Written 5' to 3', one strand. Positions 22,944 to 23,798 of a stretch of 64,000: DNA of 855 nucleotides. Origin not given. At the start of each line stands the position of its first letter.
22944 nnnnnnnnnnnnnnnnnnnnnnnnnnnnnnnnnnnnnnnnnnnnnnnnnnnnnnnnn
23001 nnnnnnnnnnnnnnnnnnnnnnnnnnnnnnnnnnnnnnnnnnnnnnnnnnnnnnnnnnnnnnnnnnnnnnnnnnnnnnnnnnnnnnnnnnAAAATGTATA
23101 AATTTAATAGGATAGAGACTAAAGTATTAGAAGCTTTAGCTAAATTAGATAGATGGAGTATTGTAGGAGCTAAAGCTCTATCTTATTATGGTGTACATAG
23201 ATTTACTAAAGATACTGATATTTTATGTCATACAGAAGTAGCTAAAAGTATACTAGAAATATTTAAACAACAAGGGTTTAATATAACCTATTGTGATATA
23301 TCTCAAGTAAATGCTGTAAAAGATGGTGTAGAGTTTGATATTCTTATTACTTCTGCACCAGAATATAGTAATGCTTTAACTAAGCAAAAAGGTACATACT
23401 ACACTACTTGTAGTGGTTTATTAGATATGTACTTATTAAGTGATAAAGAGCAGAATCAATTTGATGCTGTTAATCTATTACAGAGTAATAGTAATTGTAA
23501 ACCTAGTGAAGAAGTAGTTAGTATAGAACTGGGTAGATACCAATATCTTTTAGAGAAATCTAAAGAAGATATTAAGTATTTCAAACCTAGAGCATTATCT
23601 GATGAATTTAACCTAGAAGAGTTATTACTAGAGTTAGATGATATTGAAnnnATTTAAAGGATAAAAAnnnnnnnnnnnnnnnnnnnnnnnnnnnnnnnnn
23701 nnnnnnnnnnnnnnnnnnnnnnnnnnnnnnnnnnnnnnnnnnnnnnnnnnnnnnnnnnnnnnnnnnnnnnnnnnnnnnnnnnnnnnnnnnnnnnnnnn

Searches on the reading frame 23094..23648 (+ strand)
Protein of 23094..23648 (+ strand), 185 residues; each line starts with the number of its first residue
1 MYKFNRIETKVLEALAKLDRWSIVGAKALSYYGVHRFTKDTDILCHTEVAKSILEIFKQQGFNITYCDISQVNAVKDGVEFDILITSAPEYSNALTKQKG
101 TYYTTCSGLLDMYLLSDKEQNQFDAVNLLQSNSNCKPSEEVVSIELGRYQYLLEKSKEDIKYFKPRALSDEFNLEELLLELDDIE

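Call 3: search_protein_families(library=pfam, proteins=[window:23094-23648:+], max_evalue=1)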
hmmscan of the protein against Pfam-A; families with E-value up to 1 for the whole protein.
window:23094-23648:+ (185 aa): 2 families
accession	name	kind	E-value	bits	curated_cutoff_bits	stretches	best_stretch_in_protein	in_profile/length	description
PF18842.6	LPD26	-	0.069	13.7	27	1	37-64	29-56/62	Large polyvalent protein associated domain 26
PF14907.12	NTP_transf_5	-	0.14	12.1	31.2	1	35-84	91-142/249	Uncharacterised nucleotidyltransferase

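Call 4: search_protein_families(library=phrogs, proteins=[window:23094-23648:+], max_evalue=0.1)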
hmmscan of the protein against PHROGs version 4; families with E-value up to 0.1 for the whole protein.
window:23094-23648:+ (185 aa): 0 families

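Call 5: search_protein_families(library=ncbifam, proteins=[window:23094-23648:+], max_evalue=1)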
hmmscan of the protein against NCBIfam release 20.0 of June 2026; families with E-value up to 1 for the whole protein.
window:23094-23648:+ (185 aa): 0 families

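Call 7: search_solved_structures(query=window:23094-23648:+, max_evalue=10, show_alignments=3)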
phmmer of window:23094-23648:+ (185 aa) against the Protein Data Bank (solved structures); distinct sequences matched with E-value up to 10: 5.
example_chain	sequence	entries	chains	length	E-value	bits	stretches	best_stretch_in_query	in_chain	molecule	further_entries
8zu6_A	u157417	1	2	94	0.053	16.4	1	52-74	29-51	Interferon-inducible double-stranded RNA-dependent protein kinase activator A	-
8an4_A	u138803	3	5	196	0.24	14.2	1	18-60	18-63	Bacterial toxin | Nucleotidyl transferase AbiEii/AbiGii toxin family protein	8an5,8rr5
7suk_SB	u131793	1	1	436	0.55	13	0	102-168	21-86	Nucleolar protein 58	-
6d72_A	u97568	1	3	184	0.76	12.6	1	56-122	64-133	Spermidine N1-acetyltransferase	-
5wif_A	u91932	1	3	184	0.76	12.6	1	56-122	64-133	Spermidine N1-acetyltransferase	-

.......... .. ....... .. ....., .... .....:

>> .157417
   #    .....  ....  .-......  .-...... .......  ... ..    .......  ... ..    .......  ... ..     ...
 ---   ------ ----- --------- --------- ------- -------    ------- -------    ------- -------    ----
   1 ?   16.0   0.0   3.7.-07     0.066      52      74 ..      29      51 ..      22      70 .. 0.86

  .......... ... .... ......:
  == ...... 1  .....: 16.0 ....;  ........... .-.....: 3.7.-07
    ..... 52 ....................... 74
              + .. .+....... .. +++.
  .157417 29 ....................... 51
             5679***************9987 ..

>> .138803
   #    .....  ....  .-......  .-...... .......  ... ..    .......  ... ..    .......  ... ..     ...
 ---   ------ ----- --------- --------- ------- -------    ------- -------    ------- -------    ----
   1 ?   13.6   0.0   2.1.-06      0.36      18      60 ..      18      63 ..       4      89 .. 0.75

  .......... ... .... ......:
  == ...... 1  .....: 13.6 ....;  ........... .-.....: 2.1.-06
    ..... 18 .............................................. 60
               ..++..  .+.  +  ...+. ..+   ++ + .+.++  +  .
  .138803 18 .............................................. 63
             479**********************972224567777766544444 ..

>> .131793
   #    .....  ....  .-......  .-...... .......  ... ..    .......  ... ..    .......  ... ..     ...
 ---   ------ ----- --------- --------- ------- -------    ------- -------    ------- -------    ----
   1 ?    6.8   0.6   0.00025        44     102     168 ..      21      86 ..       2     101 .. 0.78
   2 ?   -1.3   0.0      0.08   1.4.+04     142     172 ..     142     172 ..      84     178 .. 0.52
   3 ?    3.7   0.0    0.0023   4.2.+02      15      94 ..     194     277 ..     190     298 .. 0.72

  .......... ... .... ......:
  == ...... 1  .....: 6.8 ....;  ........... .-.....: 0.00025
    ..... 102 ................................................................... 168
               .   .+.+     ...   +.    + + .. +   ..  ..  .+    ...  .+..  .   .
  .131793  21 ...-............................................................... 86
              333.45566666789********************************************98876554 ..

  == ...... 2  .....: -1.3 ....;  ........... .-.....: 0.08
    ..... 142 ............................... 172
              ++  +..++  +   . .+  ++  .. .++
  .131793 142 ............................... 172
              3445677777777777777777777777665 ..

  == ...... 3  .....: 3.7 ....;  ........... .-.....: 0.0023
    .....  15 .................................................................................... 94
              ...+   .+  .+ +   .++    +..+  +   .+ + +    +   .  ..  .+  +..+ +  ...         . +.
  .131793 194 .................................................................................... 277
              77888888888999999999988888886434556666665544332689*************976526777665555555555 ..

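Call 8: search_protein_families(library=padloc, proteins=[window:23094-23648:+], max_evalue=1)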
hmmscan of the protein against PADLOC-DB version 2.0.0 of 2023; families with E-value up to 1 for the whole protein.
window:23094-23648:+ (185 aa): 0 families
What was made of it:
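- Tried and rejected: Direct profile searches of ORF1 found nothing significant in Pfam, PHROGs, NCBIfam, padloc or PDB sequences (calls 3, 4, 5, 7, 8).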

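Call 12: search_dna_similar(query=window:23094-23648:+, collection=phages, mode=protein, max_rows=40, max_evalue=0.01)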
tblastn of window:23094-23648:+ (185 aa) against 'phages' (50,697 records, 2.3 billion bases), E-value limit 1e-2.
No match.

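Call 13: find_homologous_proteins(query=window:23094-23648:+, max_evalue=0.01)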
Query window:23094-23648:+ (185 aa): 8 proteins with E <= 0.01 among 133 candidates.
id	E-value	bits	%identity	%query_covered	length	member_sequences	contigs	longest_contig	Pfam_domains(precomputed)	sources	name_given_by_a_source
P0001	1.6e-104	365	90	100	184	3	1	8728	-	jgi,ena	-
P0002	1.0e-73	265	66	93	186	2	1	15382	-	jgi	-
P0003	5.0e-71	256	66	90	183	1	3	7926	-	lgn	-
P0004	8.7e-69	248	60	92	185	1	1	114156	-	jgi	jgi:hypothetical protein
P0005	1.4e-63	232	61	92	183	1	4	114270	-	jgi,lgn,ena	-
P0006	1.2e-61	225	60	93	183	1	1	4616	-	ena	-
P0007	1.3e-47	180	50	97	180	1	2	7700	-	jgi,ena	-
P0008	9.3e-47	177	52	92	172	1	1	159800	-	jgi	jgi:hypothetical protein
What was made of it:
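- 23094..23651 (+): ORF1, 185 aa: small Pol-beta-fold nucleotidyltransferase. It is MenT1-like in fold and belongs to a 'Tyr-type' subfamily. It has an NTase core, a helical C-terminal subdomain and an acidic C-terminal tail. Eight homologs only (call 13).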

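Call 16: find_encoding_contigs(protein=P0004, flank=5000, max_places=3)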
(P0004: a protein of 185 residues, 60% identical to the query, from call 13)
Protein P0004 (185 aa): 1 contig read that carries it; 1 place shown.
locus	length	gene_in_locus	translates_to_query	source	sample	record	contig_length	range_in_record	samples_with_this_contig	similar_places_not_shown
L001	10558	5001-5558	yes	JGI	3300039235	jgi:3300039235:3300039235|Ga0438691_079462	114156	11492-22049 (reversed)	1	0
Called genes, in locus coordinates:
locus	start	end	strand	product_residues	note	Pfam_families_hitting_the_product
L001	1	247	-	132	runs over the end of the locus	-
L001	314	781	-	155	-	-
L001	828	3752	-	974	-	PF14528:LAGLIDADG_3 (weak)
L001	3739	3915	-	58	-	-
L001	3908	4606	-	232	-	-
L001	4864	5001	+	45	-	-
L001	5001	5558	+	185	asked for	-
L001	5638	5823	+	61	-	-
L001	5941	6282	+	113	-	-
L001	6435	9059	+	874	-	-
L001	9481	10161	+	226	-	-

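Call 17: find_encoding_contigs(protein=P0008, flank=5000, max_places=3)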
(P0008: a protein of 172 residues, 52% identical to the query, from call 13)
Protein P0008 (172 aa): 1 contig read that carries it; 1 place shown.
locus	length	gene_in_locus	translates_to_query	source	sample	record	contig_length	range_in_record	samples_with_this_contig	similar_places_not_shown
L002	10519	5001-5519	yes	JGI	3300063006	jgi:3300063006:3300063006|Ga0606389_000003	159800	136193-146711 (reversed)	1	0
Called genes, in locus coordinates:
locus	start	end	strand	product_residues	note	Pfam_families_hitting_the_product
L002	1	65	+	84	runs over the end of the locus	-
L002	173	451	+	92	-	-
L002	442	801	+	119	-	-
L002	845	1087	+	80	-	-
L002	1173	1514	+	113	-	-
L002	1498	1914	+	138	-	-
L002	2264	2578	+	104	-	PF23023:Anti-Pycsar_Apyc1, PF00753:Lactamase_B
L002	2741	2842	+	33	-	-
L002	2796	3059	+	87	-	PF23023:Anti-Pycsar_Apyc1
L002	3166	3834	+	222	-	PF25311:WDGH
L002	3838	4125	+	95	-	-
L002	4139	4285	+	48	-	-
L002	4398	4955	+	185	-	-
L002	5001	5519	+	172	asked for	-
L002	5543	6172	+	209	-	-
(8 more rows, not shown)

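Call 18: find_encoding_contigs(protein=P0005, flank=5000, max_places=3)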
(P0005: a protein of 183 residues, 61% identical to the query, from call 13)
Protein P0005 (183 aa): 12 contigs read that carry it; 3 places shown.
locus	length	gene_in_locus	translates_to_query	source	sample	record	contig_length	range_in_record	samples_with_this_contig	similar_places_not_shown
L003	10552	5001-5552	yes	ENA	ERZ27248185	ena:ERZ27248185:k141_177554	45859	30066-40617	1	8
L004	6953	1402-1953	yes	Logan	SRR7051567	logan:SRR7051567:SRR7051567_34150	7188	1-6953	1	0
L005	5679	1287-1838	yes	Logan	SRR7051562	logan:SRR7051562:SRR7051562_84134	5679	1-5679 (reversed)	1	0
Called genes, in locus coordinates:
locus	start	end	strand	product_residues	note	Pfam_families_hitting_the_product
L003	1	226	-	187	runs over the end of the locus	-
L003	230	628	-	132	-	-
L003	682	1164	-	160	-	-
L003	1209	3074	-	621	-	-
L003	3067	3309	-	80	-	-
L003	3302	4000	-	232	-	-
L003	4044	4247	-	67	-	-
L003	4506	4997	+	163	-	-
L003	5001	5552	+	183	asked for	-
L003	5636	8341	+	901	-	-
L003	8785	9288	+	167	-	-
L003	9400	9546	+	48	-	-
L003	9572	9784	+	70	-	-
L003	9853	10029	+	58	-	-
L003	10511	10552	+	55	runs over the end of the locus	-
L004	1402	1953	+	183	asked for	-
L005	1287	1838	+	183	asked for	-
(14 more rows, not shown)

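Call 20: find_encoding_contigs(protein=P0001, flank=6000, max_places=2)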
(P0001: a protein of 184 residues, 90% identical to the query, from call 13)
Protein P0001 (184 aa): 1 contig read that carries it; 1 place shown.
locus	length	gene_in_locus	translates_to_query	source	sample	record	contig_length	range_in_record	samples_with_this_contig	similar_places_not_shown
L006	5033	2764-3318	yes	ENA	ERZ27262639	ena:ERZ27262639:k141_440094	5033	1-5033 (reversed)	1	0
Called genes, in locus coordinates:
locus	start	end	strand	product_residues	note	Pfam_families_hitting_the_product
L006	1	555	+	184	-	?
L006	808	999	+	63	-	-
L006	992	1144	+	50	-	-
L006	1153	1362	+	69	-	-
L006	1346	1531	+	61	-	-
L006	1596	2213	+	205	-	-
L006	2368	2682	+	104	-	-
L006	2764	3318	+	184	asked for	-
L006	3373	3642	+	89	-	-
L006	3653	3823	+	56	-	-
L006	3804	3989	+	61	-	-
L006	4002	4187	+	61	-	-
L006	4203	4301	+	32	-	-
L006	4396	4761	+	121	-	-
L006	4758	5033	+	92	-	?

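Call 21: find_encoding_contigs(protein=P0002, flank=6000, max_places=2)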
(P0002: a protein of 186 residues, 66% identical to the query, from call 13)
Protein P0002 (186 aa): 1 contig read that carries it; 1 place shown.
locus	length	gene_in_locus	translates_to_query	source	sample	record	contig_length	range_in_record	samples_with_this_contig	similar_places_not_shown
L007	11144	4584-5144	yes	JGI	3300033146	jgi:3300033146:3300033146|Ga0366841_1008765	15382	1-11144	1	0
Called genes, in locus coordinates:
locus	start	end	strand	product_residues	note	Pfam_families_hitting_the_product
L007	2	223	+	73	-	?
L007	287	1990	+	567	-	-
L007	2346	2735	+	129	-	-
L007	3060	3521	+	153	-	-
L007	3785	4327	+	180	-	-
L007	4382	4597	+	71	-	-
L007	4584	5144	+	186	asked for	-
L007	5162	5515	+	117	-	PF07603:Lcl_C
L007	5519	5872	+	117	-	PF07603:Lcl_C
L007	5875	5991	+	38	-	-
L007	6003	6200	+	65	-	-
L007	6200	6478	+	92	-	-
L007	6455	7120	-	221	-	-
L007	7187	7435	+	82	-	-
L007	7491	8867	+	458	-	PF00580:UvrD-helicase (faint), PF02562:PhoH (faint), PF13245:AAA_19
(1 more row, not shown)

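Call 22: find_encoding_contigs(protein=P0007, flank=6000, max_places=2)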
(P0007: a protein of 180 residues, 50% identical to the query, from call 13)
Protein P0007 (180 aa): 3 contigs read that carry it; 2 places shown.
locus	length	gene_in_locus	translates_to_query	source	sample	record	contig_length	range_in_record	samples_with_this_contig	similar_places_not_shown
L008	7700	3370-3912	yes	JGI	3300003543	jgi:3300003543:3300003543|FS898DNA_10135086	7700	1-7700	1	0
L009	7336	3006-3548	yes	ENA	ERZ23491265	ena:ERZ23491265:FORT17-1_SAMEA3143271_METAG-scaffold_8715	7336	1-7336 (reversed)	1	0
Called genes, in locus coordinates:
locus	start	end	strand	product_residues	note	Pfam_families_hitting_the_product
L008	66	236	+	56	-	-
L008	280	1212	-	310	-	PF05265:DUF723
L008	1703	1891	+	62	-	-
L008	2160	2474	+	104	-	-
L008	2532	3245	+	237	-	-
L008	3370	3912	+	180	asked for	-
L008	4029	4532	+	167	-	-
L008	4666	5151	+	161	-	-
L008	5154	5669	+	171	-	-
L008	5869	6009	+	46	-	-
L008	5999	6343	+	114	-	-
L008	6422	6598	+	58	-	-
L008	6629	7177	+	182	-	PF01661:Macro (weak)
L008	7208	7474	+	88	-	PF00216:Bac_DNA_binding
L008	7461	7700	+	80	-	?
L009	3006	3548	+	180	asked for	-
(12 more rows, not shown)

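Call 23: find_encoding_contigs(protein=P0003, flank=6000, max_places=2)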
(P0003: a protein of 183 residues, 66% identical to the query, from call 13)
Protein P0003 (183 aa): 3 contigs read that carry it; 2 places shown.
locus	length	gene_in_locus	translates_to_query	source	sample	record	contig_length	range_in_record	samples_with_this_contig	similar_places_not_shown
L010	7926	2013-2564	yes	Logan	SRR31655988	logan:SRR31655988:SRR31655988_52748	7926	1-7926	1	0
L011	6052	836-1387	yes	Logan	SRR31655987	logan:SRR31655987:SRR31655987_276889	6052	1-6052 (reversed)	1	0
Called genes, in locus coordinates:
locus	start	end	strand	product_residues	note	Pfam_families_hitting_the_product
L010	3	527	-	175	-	?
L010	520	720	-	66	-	-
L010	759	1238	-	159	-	-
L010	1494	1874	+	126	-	-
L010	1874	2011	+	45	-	-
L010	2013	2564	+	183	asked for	-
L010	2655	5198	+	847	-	PF00940:RNA_pol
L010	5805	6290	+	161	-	-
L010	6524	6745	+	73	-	-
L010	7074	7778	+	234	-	-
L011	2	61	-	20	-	?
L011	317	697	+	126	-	-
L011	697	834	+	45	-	-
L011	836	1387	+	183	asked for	-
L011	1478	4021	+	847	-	PF00940:RNA_pol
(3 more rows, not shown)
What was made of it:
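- The gene neighbours the RNA polymerase in several relatives (call 23).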

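Call 28: search_solved_structures(query=A1, max_evalue=10, show_alignments=4)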
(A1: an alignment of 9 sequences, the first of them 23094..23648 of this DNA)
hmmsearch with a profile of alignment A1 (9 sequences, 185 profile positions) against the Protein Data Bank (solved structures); distinct sequences matched with E-value up to 10: 16.
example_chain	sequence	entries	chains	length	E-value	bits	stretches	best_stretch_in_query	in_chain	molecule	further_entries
3kcx_A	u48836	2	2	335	0.054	16.3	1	141-184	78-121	Hypoxia-inducible factor 1-alpha inhibitor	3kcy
6h9j_A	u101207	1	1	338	0.055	16.3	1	141-184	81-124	Hypoxia-inducible factor 1-alpha inhibitor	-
1h2k_A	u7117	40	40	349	0.058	16.2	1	141-184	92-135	FACTOR INHIBITING HIF1 | HYPOXIA-INDUCIBLE FACTOR 1-ALPHA INHIBITOR | Hypoxia-inducible factor 1 alpha inhibitor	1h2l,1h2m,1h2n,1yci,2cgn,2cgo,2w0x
2xum_A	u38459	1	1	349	0.058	16.2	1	141-184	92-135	HYPOXIA-INDUCIBLE FACTOR 1-ALPHA INHIBITOR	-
1iz3_A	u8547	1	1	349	0.058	16.2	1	141-184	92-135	FIH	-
5jwk_A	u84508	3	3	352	0.058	16.2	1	141-184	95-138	Hypoxia-inducible factor 1-alpha inhibitor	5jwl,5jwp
5op8_A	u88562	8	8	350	0.058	16.2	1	141-184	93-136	Hypoxia-inducible factor 1-alpha inhibitor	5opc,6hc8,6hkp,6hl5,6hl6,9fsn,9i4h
2ilm_A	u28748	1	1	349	0.058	16.2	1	141-184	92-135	Hypoxia-inducible factor 1 alpha inhibitor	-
1mze_A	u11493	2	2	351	0.058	16.2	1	141-184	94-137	factor inhibiting HIF1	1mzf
5op6_A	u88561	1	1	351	0.058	16.2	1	141-184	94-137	Hypoxia-inducible factor 1-alpha inhibitor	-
2y0i_A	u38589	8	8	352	0.059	16.2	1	141-184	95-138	HYPOXIA-INDUCIBLE FACTOR 1-ALPHA INHIBITOR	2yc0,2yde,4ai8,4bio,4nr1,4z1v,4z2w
3d8c_A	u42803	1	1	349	0.059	16.2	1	141-184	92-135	Hypoxia-inducible factor 1 alpha inhibitor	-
8an4_A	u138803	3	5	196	0.14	15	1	13-47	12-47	Bacterial toxin | Nucleotidyl transferase AbiEii/AbiGii toxin family protein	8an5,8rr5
6d72_A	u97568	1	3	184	0.53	13.1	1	56-122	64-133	Spermidine N1-acetyltransferase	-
5wif_A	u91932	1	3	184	0.54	13.1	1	56-122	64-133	Spermidine N1-acetyltransferase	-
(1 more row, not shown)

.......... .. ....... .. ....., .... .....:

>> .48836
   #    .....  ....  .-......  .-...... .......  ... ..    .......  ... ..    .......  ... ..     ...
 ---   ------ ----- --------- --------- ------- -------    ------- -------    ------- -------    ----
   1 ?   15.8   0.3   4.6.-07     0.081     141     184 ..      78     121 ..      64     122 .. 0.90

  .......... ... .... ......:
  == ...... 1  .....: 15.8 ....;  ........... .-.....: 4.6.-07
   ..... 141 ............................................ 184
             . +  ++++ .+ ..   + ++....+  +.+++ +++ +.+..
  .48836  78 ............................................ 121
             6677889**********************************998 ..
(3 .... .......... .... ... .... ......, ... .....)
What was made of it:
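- ORF1 alone gives E 0.24 and the close-family profile gives E 0.14 (calls 7, 28).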

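Call 35: search_protein_representatives(alignment_id=A1)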
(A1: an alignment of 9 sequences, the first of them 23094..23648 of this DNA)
Query: 9 sequences, 185 profile positions. Proteins with E-value up to 0.001 (for the whole library): 35; up to 1e-10: 4; up to 1e-30: 1. The best 35 are listed.
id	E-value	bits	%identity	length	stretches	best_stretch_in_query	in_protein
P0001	1.4e-96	337.7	-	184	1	1-185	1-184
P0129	5.8e-30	120.6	-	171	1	12-182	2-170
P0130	9.7e-25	103.6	-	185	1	10-178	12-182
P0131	2.4e-12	63.2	-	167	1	17-137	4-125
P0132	4.5e-10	55.7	-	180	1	12-132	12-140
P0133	1.3e-09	54.2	-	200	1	17-133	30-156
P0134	2.4e-09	53.4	-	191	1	4-163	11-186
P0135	4.2e-08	49.3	-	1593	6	63-92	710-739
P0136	6.0e-08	48.8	-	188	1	12-158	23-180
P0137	6.4e-08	48.7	-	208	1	21-142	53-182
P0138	7.1e-08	48.6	-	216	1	21-146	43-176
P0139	1.2e-07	47.8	-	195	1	17-137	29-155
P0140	1.3e-07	47.7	-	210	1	11-148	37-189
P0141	2.0e-07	47.1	-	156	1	2-128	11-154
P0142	4.2e-07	46.1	-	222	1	20-133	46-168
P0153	3.3e-04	36.6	-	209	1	21-133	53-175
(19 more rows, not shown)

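Call 37: search_protein_families(library=pfam, alignment_id=A3, max_evalue=0.01)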
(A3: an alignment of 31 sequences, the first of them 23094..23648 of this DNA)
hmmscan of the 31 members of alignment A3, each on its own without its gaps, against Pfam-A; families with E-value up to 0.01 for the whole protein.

A. member 1, window:23094-23648:+ (185 aa): 0 families

B. families by the number of members that match (of 31 scanned): 5 families
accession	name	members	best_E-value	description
PF14907.12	NTP_transf_5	13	8.3e-07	Uncharacterised nucleotidyltransferase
PF19502.5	DUF6036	10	1.2e-11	Nucleotidyltransferase of unknown function (DUF6036)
PF10706.15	Aminoglyc_resit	10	2.4e-06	Aminoglycoside-2''-adenylyltransferase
PF08843.17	AbiEii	8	4.1e-06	Nucleotidyl transferase AbiEii toxin, Type IV TA system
PF23942.1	DUF7277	3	0.00025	Domain of unknown function (DUF7277)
